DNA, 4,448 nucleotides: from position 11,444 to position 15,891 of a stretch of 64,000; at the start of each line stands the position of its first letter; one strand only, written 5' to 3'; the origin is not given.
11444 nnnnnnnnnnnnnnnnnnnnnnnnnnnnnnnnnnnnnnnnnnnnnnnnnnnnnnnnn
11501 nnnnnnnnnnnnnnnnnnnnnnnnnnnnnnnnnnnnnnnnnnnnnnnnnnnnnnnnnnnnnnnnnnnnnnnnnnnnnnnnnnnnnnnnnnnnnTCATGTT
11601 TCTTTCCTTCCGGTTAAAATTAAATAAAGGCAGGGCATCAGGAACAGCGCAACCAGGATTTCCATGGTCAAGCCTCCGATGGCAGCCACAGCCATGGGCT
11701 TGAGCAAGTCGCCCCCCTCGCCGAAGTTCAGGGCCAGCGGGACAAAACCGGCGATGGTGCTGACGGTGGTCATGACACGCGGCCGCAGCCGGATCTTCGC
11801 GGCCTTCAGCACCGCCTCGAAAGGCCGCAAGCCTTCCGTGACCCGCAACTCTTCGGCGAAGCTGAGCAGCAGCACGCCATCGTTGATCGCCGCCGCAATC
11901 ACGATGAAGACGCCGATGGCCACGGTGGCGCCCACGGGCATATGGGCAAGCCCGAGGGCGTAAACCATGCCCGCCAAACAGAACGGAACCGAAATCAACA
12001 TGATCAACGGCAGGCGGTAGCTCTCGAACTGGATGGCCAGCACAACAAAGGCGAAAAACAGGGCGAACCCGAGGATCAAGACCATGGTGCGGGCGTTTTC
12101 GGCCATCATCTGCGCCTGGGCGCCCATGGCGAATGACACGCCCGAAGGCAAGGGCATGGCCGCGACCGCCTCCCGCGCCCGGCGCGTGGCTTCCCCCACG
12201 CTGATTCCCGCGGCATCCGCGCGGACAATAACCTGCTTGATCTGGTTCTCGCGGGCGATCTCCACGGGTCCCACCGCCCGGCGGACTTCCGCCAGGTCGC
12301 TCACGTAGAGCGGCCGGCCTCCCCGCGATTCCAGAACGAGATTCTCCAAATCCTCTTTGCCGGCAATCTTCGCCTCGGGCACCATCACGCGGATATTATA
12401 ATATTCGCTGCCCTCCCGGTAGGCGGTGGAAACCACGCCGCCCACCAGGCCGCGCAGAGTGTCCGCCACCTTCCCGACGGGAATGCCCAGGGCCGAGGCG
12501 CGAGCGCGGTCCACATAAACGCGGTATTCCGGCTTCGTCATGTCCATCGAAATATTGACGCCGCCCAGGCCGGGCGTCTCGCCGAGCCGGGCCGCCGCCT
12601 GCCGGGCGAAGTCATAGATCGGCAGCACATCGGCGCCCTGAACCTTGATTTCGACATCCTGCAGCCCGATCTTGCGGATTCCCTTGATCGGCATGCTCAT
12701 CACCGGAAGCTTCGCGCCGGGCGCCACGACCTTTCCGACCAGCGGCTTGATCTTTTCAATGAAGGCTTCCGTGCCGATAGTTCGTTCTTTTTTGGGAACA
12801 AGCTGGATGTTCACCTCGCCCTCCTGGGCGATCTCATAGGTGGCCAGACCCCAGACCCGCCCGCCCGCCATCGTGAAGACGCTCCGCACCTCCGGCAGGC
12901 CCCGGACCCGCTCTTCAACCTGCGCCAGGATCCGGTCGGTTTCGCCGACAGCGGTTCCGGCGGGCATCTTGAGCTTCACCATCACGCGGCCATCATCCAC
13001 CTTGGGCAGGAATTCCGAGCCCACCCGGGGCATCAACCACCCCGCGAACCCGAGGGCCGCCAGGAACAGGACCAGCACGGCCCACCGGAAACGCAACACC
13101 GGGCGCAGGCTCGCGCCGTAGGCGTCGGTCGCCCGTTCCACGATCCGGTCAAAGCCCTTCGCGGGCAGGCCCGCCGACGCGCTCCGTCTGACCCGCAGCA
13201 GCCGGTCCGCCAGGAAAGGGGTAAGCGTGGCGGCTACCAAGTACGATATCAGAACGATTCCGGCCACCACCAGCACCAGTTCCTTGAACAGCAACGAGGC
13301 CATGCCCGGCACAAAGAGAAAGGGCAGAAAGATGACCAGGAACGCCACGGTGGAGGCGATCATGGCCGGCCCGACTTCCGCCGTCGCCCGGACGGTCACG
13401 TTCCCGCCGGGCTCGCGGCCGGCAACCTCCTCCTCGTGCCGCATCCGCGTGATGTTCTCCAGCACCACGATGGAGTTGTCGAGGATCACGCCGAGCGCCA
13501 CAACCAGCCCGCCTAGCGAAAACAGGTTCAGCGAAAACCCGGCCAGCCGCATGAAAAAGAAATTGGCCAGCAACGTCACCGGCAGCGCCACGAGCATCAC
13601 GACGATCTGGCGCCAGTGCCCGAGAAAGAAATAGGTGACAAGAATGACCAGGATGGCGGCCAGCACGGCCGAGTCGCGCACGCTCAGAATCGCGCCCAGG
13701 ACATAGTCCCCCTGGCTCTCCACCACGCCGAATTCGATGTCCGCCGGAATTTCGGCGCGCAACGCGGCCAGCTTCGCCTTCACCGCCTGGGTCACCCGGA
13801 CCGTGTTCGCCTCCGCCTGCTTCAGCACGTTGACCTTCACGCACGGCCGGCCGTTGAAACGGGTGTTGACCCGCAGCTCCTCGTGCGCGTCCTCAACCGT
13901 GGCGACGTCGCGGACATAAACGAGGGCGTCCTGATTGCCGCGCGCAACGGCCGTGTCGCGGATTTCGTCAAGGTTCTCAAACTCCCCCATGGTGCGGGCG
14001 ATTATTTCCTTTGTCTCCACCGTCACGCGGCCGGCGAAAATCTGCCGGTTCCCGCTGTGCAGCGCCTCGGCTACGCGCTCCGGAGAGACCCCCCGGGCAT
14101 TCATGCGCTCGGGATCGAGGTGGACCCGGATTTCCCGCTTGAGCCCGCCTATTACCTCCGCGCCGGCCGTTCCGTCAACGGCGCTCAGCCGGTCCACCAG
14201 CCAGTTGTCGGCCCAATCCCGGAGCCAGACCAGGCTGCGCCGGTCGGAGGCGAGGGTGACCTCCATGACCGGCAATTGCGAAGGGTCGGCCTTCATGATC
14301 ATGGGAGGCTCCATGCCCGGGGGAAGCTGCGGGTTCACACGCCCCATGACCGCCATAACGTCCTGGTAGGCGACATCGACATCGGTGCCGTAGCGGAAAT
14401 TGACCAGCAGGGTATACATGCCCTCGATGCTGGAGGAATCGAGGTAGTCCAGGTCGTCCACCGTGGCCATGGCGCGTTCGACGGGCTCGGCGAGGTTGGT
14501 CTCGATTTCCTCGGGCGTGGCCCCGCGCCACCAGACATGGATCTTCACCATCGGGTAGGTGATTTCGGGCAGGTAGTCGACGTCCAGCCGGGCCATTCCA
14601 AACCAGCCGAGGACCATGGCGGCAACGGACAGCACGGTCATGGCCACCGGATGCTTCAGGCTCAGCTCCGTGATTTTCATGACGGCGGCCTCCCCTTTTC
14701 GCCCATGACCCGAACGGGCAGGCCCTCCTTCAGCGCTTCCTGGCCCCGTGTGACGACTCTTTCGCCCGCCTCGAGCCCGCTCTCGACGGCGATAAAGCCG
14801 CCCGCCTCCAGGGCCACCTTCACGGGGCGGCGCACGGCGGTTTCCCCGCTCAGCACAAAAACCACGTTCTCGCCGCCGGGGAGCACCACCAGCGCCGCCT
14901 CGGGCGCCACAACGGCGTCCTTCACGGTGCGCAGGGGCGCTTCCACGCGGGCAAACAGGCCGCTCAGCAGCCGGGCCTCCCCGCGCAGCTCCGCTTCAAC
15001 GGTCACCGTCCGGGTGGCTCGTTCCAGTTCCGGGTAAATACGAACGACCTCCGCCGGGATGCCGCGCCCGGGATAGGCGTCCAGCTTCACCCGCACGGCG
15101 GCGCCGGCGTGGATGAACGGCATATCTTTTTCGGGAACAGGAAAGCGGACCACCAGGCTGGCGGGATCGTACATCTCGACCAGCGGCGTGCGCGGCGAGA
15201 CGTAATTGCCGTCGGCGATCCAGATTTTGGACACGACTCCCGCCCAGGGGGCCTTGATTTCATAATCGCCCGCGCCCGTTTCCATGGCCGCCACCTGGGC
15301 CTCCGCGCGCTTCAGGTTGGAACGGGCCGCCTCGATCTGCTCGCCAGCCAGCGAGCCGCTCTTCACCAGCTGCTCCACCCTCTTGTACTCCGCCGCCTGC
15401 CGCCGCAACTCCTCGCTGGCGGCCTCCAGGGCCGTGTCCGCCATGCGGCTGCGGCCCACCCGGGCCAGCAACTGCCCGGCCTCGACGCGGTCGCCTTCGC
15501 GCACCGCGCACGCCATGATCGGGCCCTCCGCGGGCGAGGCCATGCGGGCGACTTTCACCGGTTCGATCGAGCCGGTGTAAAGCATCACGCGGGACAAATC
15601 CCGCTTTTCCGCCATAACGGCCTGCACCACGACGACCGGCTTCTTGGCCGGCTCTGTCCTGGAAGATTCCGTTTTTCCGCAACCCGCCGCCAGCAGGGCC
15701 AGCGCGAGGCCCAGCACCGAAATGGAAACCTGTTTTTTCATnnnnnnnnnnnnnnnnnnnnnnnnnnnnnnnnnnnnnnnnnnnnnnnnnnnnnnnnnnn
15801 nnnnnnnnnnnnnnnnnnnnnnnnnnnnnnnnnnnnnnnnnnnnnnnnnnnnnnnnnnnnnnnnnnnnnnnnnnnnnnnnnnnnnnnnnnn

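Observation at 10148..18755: Second ArsR-controlled operon joins a thiol-disulfide module (CcdA, two thioredoxin-fold proteins), a COG0701 CSC-permease and a complete RND tripartite efflux pump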

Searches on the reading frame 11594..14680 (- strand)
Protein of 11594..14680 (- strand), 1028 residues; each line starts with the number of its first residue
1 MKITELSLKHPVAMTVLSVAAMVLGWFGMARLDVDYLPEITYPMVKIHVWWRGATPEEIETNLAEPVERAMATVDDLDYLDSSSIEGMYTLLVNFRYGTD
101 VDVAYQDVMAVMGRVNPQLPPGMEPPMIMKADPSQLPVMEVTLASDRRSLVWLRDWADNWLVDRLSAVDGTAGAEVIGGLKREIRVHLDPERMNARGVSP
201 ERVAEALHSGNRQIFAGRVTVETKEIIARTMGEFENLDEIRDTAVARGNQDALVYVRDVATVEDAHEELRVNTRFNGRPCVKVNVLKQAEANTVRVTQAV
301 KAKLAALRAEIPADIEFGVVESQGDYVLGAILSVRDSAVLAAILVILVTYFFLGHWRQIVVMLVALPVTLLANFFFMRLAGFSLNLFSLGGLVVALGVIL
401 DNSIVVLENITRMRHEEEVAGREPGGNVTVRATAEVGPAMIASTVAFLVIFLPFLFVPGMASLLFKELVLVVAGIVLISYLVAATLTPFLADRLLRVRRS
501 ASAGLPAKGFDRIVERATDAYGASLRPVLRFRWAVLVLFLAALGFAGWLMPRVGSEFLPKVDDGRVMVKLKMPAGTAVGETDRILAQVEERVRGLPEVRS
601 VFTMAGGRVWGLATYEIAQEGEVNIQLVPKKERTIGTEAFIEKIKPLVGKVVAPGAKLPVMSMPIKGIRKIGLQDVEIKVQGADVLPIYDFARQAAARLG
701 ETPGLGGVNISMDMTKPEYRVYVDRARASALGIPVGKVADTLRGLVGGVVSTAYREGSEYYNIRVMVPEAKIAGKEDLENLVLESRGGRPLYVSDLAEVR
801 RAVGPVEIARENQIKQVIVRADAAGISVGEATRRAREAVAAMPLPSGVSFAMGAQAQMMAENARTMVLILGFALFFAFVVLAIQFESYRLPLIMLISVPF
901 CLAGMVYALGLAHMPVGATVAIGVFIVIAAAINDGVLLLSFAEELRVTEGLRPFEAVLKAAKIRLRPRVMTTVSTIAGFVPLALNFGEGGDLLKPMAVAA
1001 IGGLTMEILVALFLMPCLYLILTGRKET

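Call 4: search_protein_families(library=pfam, proteins=[window:11594-14680:-], max_evalue=0.001)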
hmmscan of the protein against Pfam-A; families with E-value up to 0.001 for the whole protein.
window:11594-14680:- (1028 aa): 2 families
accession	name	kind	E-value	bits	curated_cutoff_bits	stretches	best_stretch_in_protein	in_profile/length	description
PF00873.25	ACR_tran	-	7.9e-233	775.8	28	1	4-1022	2-1020/1021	AcrB/AcrD/AcrF family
PF02355.23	SecD_SecF_C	-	2.5e-06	27.5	20.5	1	861-1020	28-184/189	Protein export membrane protein SecD/SecF, C-terminal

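Call 5: search_protein_families(library=ncbifam, proteins=[window:11594-14680:-], max_evalue=0.001)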
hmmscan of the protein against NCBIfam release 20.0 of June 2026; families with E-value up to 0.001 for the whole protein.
window:11594-14680:- (1028 aa): 13 families
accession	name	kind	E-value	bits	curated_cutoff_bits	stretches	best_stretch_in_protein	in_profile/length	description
NF033617.1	RND_permease_2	subfamily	1.1e-208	695.7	1250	1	4-1022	1-1007/1009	multidrug efflux RND transporter permease subunit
NF000282.2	RND_permease_1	subfamily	9e-167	556.9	1250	1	9-1022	6-1027/1029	multidrug efflux RND transporter permease subunit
TIGR00915.1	2A0602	subfamily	5.2e-146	488.1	940.35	1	8-1023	6-1029/1050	efflux RND transporter permease subunit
NF007905.0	PRK10614.1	equivalog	2.5e-141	472.4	1774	1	1-1022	1-1008/1025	multidrug efflux RND transporter permease subunit MdtC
TIGR00914.1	2A0601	subfamily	1.8e-128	429.9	701.45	1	12-1027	16-1040/1051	CusA/CzcA family heavy metal efflux RND transporter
NF007133.0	PRK09579.1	equivalog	2.9e-123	412.4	1763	1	1-1025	1-1005/1017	multidrug efflux RND transporter permease subunit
NF007798.0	PRK10503.1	equivalog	2e-115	386.6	1584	1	9-1022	18-1022/1040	MdtB/MuxB family multidrug efflux RND transporter permease subunit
NF007131.0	PRK09577.1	equivalog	1.9e-99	333.8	1768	1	8-1025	6-1024/1045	multidrug efflux RND transporter permease subunit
NF000037.1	RND_perm_OqxB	exception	3.7e-94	316.4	2200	1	4-1022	4-1034/1050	multidrug efflux RND transporter permease subunit OqxB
NF007842.1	PRK10555.1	equivalog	3.7e-90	303.2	1854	1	8-1023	6-1027/1036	multidrug efflux RND transporter permease AcrD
NF011706.2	PRK15127.1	equivalog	1.7e-88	297.7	2150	1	8-1023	6-1030/1049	multidrug efflux RND transporter permease subunit AcrB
TIGR00921.1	2A067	subfamily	4e-09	35.1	351.9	1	339-528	199-381/733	hydrophobe/amphiphile efflux-3 (HAE3) family transporter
TIGR00966.2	transloc_SecF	equivalog_domain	0.0001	21.9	160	0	858-1020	118-277/279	protein translocase subunit SecF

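Call 7: find_encoding_contigs(protein=window:11594-14680:-, flank=10000, max_places=6)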
Protein window:11594-14680:- (1028 aa): no gene with exactly this product is on record in the collection.

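Call 8: find_related_loci(query=window:11594-14680:-, collection=genome_contigs, flank=10000)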
Query window:11594-14680:- (1028 aa) in genome_contigs; peptide patterns used: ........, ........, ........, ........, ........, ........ (x = any residue, [..] = any of these).
340 stretches matched a pattern; 189 encode a relative of the query (tblastn E <= 1e-3); the best 80 are kept; 79 distinct loci.
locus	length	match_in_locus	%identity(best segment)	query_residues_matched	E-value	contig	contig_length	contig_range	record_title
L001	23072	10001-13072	80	1-1023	0e+0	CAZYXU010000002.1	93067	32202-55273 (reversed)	MAG TPA_asm: uncultured Verrucomicrobiota bacterium isolate SRP192927_co3_865 genome assembly, contig: NODE_330_length_9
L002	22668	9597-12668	73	1-1023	0e+0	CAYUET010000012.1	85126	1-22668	MAG TPA_asm: uncultured bacterium isolate SRP192927_co3_253 genome assembly, contig: NODE_405_length_85126_cov_7.106864,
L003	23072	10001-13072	76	1-1025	0e+0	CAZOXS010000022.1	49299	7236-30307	MAG TPA_asm: uncultured Victivallales bacterium isolate SRP118108_co2_320 genome assembly, contig: k141_982586, whole ge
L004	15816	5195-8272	80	1-1026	0e+0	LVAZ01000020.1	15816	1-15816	MAG: Victivallales bacterium Lenti_02 Lenti_02_contig_1984, whole genome shotgun sequence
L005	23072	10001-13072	74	1-1023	0e+0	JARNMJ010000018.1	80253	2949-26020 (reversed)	Pontiellaceae bacterium B12219 scaffold_18_length=80254, whole genome shotgun sequence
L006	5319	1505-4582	70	1-1026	0e+0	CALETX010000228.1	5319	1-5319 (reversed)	MAG: uncultured bacterium isolate R1_Bin_Bin_98_1 genome assembly, contig: c_000002560243, whole genome shotgun sequence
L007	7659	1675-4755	73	1-1027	0e+0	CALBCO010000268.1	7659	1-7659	MAG: uncultured Verrucomicrobiae bacterium isolate N1_Bin_Bin_77_sub_1_1 genome assembly, contig: c_000002318388, whole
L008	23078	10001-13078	72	1-1026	0e+0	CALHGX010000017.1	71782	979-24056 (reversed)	MAG: uncultured bacterium isolate N1_Bin_METABAT__248_sub_1 genome assembly, contig: c_000002965954, whole genome shotgu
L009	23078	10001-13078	68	1-1026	0e+0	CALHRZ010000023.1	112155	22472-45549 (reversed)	MAG: uncultured bacterium isolate N1_Bin_METABAT__65_1 genome assembly, contig: c_000003844936, whole genome shotgun seq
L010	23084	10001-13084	66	1-1027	0e+0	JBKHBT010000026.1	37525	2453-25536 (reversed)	MAG: Candidatus Zixiibacteriota bacterium isolate D1M01_7 NODE_1220_length_37525_cov_10.001495, whole genome shotgun seq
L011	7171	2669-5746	70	1-1026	0e+0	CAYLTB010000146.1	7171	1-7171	MAG TPA_asm: uncultured Verrucomicrobiota bacterium isolate binchicken_co265_111 genome assembly, contig: NODE_14369_len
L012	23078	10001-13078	73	1-1025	0e+0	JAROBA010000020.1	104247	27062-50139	Pontiellaceae bacterium B1224 scaffold_20_length=104248, whole genome shotgun sequence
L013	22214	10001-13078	70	1-1026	0e+0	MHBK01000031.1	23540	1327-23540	MAG: Lentisphaerae bacterium GWF2_57_35 gwf2_scaffold_2669, whole genome shotgun sequence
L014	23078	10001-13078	69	1-1026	0e+0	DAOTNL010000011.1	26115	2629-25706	MAG TPA_asm: Kiritimatiellia bacterium isolate AMR_MDS_2896 NODE_1946_length_26115_cov_5.712011, whole genome shotgun se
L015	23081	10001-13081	67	1-1027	0e+0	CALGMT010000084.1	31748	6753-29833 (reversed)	MAG: uncultured bacterium isolate N1_Bin_METABAT__120_1 genome assembly, contig: c_000002013442, whole genome shotgun se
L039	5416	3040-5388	74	1-1028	0e+0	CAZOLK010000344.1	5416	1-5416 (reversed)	MAG TPA_asm: uncultured Verrucomicrobiota bacterium isolate SRP141376_co3_71 genome assembly, contig: NODE_38761_length_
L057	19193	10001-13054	61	1-1028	0e+0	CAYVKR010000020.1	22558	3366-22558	MAG TPA_asm: uncultured Anaerolineales bacterium isolate binchicken_co17_395 genome assembly, contig: NODE_5877_length_2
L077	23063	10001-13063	59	1-1028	0e+0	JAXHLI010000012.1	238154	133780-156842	MAG: Desulfurivibrio sp. isolate Salar_de_Ascotan_soil_MAG_ASO12 contig_3186_polypolish, whole genome shotgun sequence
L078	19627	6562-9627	53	1-1028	0e+0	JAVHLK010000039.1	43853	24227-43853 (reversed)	MAG: Desulfomonilaceae bacterium isolate Ess09-10 NODE_39_length_43853_cov_7.069113, whole genome shotgun sequence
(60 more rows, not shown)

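Call 26: search_solved_structures(query=window:11594-14680:-, max_evalue=1e-20)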
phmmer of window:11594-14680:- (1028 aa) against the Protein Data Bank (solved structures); distinct sequences matched with E-value up to 1e-20: 83 (the best 60 are shown).
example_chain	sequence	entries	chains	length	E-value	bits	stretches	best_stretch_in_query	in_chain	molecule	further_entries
7wlv_A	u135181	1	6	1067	1.1e-106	361.4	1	1-1022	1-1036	Efflux pump membrane transporter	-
8yr0_A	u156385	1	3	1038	2.2e-103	350.5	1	4-1022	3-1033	Cation/multidrug efflux pump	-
8gjj_B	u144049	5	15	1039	7.8e-103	348.7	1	7-1023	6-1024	Efflux pump membrane transporter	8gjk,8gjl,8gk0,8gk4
5lq3_A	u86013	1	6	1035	8.6e-103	348.5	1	7-1023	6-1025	CmeB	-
5t0o_A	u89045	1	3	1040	8.7e-103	348.5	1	7-1023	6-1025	CmeB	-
9lyq_B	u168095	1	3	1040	3.5e-99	336.6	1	6-1022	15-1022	Multidrug resistance protein MdtB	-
8zxs_A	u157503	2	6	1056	4e-99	336.4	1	7-1022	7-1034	Efflux pump membrane transporter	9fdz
7cz9_A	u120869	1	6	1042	4.3e-99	336.3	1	7-1022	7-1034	Efflux pump membrane transporter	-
7b8p_A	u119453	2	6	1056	2.4e-92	314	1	2-1026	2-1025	Efflux pump membrane transporter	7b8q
6ows_A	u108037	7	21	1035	4.7e-92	313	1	6-1026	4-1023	Efflux pump membrane transporter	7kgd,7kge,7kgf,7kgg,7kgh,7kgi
8ffk_A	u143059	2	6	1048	7.5e-92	312.3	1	9-1024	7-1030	Efflux pump membrane transporter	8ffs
8p1i_A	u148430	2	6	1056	7.5e-92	312.3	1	9-1024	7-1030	Efflux pump membrane transporter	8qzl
9lyj_C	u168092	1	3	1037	2.9e-91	310.4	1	9-1022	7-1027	Multidrug resistance protein MdtF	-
9qpr_C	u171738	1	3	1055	3.1e-91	310.3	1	9-1022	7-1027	Multidrug resistance protein MdtF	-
9qps_A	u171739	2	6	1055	3.4e-91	310.1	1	9-1022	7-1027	Multidrug resistance protein MdtF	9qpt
5yil_A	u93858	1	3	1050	1.2e-86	295.1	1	9-1024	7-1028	Multidrug efflux pump subunit AcrB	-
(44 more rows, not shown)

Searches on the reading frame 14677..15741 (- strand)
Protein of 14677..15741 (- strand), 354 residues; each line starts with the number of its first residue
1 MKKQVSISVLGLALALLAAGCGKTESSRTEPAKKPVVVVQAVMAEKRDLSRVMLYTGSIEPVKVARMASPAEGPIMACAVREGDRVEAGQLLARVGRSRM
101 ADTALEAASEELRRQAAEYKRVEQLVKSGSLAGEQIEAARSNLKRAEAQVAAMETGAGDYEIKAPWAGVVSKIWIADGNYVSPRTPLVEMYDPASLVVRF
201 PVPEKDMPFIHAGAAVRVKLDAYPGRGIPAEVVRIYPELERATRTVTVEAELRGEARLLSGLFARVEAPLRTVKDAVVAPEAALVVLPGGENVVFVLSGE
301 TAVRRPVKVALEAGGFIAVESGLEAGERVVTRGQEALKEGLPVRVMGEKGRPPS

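Call 4: search_protein_families(library=pfam, proteins=[window:14677-15741:-], max_evalue=0.001)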
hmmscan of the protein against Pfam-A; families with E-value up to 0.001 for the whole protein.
window:14677-15741:- (354 aa): 4 families
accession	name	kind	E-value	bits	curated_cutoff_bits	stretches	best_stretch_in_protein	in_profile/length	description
PF16576.10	HlyD_D23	-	4.2e-26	92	30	1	63-259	18-208/214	Barrel-sandwich domain of CusB or HlyD membrane-fusion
PF13437.12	HlyD_3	-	1.7e-22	80.6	22.2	1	162-259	2-104/106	HlyD family secretion protein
PF00364.28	Biotin_lipoyl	-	1.7e-06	28.2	22.1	0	67-95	3-36/73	Biotin-requiring enzyme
PF13533.13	Biotin_lipoyl_2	-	0.00015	22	29.8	0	67-94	3-30/32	Biotin-lipoyl like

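Call 5: search_protein_families(library=ncbifam, proteins=[window:14677-15741:-], max_evalue=0.001)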
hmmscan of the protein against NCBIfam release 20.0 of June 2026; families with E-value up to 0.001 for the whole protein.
window:14677-15741:- (354 aa): 28 families (the best 25 are shown)
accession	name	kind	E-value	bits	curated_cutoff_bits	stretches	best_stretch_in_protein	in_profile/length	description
TIGR01730.1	RND_mfp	subfamily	1.7e-59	201.4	94.9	1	39-345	1-321/322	efflux RND transporter periplasmic adaptor subunit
TIGR00999.1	8a0102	subfamily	7.2e-34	117.1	319.3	1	83-338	1-271/271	CzcB/NccB family metal efflux transporter periplasmic adaptor subunit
NF008589.1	PRK11556.1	equivalog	4.9e-23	81.7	391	1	29-346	49-388/392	MdtA/MuxA family multidrug efflux RND transporter periplasmic adaptor subunit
NF033138.2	RND-peri-MexC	equivalog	7.3e-19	68.1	625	2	11-175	12-187/375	MexC family multidrug efflux RND transporter periplasmic adaptor subunit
TIGR01843.1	type_I_hlyD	subfamily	1.2e-14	54.2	208.65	2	106-235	215-351/422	HlyD family type I secretion periplasmic adaptor subunit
NF045680.1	DiMtlExpIhpB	equivalog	1.3e-13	50.6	450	1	159-332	137-309/326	divalent metal ion exporter adaptor subunit IhpB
NF002939.0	PRK03598.1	equivalog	1.7e-12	47.1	393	1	133-248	178-293/332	secretion protein HlyD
TIGR00998.1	8a0101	subfamily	4.1e-12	45.7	390.8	1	161-224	206-269/334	EmrA/EmrK family multidrug efflux transporter periplasmic adaptor subunit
NF008606.0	PRK11578.1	equivalog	2.3e-11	43.4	342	1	32-332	29-363/371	macrolide transporter subunit MacA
NF045904.1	RND-peri-MexE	equivalog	1e-10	41.1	714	1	10-183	12-195/390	multidrug efflux RND transporter periplasmic adaptor subunit MexE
NF033834.1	RND_adapt_MexA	exception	2.3e-10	40.1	750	1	4-181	8-179/373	multidrug efflux RND transporter periplasmic adaptor subunit MexA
NF000272.2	OqxA_adapt_sub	exception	3.2e-10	39.5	835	1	7-181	12-197/391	multidrug efflux RND transporter periplasmic adaptor subunit OqxA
NF007303.0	PRK09783.1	subfamily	1e-08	34.1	390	1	159-333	214-388/414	copper/silver efflux system membrane fusion protein CusB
TIGR02971.1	heterocyst_DevB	subfamily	4.4e-08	32.9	129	0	66-152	15-105/327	ABC exporter membrane fusion protein, DevB family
NF007785.0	PRK10476.1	equivalog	1.6e-07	30.5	376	1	112-222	161-271/347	multidrug transporter subunit MdtN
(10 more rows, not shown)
